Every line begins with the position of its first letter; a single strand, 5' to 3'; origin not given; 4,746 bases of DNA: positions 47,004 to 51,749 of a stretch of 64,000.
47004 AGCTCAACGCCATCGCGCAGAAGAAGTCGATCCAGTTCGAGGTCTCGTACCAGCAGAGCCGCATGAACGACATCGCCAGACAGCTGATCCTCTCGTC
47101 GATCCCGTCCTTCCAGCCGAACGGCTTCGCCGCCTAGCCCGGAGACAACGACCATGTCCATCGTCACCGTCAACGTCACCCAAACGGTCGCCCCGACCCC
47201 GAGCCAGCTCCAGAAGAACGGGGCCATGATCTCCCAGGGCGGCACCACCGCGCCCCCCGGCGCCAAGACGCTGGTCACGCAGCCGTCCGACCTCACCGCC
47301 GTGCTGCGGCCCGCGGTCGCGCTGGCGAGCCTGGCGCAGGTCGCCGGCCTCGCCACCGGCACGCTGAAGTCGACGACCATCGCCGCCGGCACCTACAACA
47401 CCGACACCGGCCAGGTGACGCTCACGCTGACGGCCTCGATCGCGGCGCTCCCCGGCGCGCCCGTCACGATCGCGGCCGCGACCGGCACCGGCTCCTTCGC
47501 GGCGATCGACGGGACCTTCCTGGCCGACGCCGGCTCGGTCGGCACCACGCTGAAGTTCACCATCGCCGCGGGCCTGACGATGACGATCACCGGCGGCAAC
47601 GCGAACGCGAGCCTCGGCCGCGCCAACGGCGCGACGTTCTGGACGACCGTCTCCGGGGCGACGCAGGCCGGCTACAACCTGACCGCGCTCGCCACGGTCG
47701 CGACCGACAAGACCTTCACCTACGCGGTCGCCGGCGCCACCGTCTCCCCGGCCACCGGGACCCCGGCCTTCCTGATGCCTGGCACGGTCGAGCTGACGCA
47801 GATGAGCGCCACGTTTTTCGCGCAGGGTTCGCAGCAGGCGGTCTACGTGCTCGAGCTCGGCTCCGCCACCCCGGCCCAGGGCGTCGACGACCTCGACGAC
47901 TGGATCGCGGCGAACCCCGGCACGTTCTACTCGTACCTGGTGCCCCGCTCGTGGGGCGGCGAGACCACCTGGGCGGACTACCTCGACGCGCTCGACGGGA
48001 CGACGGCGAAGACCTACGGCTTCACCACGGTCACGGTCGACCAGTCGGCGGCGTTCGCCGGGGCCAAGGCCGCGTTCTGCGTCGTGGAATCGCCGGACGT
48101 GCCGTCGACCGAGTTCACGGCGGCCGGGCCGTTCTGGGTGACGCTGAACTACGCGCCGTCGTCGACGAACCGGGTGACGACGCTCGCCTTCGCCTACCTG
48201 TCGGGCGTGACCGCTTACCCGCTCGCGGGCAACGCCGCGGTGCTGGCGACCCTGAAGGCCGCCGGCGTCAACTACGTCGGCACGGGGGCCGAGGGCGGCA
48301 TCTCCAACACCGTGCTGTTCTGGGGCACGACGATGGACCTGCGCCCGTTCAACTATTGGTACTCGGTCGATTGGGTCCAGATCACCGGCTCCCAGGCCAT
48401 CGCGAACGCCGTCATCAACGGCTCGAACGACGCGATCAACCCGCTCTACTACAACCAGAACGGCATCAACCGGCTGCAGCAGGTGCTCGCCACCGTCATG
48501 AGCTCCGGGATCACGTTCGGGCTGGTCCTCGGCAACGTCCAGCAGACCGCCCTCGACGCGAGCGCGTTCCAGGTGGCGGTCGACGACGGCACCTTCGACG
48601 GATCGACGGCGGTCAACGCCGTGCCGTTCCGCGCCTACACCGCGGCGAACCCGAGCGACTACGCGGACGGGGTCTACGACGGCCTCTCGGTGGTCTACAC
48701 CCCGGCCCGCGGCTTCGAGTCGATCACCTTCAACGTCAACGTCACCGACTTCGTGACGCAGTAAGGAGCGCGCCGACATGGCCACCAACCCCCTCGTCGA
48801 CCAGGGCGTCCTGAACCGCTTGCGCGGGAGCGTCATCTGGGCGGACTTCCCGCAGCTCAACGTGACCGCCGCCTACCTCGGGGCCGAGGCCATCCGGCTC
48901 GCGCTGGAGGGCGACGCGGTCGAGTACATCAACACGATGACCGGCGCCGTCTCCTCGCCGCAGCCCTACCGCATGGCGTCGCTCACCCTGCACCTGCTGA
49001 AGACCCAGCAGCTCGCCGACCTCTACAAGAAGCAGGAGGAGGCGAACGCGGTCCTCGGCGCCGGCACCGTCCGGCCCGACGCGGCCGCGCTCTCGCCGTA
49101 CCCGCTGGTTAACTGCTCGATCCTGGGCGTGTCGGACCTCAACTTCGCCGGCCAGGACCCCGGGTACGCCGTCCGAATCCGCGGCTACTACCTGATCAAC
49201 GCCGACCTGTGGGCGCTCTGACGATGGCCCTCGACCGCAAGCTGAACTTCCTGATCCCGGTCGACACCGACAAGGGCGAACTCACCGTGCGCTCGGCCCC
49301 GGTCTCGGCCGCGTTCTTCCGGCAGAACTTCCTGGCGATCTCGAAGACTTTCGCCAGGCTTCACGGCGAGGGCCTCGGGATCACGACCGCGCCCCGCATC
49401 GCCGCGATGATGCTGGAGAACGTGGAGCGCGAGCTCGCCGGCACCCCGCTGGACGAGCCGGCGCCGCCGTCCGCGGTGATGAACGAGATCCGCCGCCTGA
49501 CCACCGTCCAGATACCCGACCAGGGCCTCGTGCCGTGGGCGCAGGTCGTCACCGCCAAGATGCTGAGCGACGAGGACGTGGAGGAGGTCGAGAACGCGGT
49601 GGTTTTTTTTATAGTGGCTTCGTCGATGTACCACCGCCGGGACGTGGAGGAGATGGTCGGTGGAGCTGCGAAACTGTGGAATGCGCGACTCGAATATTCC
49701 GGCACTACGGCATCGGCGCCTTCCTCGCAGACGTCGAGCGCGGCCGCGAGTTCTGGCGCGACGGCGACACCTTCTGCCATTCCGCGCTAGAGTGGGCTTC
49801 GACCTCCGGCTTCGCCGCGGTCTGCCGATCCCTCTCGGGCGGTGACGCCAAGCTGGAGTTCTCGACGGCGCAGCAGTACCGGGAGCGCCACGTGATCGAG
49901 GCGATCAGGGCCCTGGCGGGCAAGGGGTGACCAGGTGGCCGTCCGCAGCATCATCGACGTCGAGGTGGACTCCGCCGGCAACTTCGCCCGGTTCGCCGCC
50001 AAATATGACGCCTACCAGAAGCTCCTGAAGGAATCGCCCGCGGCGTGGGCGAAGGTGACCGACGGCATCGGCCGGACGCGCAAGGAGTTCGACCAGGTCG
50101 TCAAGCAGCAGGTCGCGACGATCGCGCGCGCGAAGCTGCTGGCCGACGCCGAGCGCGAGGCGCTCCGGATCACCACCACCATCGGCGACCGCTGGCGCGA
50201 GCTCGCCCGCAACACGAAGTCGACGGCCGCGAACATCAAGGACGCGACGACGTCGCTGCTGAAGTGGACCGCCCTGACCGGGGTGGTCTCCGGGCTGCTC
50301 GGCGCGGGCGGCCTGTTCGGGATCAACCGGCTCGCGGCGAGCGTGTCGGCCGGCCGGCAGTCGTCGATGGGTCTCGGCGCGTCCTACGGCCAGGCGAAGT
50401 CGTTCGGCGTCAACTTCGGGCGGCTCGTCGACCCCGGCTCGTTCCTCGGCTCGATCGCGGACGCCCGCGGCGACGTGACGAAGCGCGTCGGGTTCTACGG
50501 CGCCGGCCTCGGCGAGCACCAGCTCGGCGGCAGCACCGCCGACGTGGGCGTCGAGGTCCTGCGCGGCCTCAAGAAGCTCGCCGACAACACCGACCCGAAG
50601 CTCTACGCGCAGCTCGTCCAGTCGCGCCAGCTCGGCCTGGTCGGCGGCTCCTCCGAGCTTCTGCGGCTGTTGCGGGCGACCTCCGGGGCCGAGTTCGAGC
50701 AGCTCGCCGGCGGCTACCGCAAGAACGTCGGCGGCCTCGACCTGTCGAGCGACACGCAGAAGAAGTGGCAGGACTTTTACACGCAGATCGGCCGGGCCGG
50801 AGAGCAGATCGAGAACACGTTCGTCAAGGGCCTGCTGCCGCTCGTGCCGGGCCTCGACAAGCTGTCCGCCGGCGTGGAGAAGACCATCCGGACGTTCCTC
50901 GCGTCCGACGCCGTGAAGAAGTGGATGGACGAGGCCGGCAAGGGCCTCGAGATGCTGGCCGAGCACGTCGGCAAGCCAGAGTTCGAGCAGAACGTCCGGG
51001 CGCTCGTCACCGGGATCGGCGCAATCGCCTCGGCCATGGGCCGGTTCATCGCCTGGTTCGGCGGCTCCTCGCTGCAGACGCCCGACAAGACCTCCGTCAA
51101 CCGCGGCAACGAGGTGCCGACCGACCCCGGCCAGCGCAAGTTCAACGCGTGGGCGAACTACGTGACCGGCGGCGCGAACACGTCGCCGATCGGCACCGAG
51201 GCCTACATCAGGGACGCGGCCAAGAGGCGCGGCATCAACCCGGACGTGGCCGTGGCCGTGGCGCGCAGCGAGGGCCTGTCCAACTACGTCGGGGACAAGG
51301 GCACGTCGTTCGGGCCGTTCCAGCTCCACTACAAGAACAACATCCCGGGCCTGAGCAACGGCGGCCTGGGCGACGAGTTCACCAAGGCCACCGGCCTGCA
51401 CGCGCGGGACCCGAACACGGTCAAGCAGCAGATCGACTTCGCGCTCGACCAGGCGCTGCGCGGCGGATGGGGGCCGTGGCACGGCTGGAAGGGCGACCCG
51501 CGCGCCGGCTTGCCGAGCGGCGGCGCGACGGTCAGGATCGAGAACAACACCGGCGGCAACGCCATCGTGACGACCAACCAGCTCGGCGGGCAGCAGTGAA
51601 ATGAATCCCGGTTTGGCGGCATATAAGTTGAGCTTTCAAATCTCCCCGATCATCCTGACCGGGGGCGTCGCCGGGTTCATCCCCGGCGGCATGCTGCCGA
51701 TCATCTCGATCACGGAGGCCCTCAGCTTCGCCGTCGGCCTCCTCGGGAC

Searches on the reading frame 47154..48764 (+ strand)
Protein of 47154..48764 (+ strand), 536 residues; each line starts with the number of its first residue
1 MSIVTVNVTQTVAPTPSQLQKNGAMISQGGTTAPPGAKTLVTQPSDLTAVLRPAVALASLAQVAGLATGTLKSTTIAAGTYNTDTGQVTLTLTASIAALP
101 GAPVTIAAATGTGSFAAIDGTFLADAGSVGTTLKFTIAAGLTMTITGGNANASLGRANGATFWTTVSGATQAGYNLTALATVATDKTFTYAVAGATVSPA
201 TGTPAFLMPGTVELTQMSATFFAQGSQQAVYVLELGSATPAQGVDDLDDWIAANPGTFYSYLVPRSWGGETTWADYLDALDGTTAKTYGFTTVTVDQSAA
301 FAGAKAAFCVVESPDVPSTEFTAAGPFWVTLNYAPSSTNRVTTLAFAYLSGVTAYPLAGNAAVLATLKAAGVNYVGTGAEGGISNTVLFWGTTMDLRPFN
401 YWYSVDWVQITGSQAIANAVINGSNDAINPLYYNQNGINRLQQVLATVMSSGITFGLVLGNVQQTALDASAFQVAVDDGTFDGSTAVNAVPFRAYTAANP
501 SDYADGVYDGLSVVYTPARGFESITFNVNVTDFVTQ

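Call 47: search_protein_families(library=phrogs, proteins=[window:47154-48764:+], max_evalue=0.00001)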
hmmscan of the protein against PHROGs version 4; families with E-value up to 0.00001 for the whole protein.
window:47154-48764:+ (536 aa): 1 family
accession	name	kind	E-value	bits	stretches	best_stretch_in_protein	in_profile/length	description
phrog_205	-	tail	4.9e-35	122.2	1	3-534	18-436/455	tail sheath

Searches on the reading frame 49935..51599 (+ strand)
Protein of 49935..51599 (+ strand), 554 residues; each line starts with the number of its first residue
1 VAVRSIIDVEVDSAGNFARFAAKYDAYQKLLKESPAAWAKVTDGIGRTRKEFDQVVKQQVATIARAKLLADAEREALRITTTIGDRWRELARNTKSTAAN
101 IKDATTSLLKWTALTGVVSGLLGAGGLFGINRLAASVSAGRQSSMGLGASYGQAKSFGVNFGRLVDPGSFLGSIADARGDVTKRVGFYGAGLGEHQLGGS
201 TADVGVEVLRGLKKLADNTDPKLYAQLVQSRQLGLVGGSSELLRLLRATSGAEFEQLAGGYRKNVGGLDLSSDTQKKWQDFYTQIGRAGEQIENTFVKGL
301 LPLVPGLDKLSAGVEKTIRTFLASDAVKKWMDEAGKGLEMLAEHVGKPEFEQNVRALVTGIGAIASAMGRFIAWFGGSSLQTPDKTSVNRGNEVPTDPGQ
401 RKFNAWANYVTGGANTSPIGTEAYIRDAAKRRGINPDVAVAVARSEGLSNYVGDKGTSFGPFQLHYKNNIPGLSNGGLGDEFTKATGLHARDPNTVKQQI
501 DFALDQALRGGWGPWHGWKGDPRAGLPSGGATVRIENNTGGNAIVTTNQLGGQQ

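Call 47: search_protein_families(library=phrogs, proteins=[window:49935-51599:+], max_evalue=0.00001)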
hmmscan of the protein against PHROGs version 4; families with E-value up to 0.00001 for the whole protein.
window:49935-51599:+ (554 aa): 1 family
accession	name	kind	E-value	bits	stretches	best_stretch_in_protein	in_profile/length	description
phrog_7694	-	unknown function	7.7e-49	168.1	1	90-413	135-446/675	-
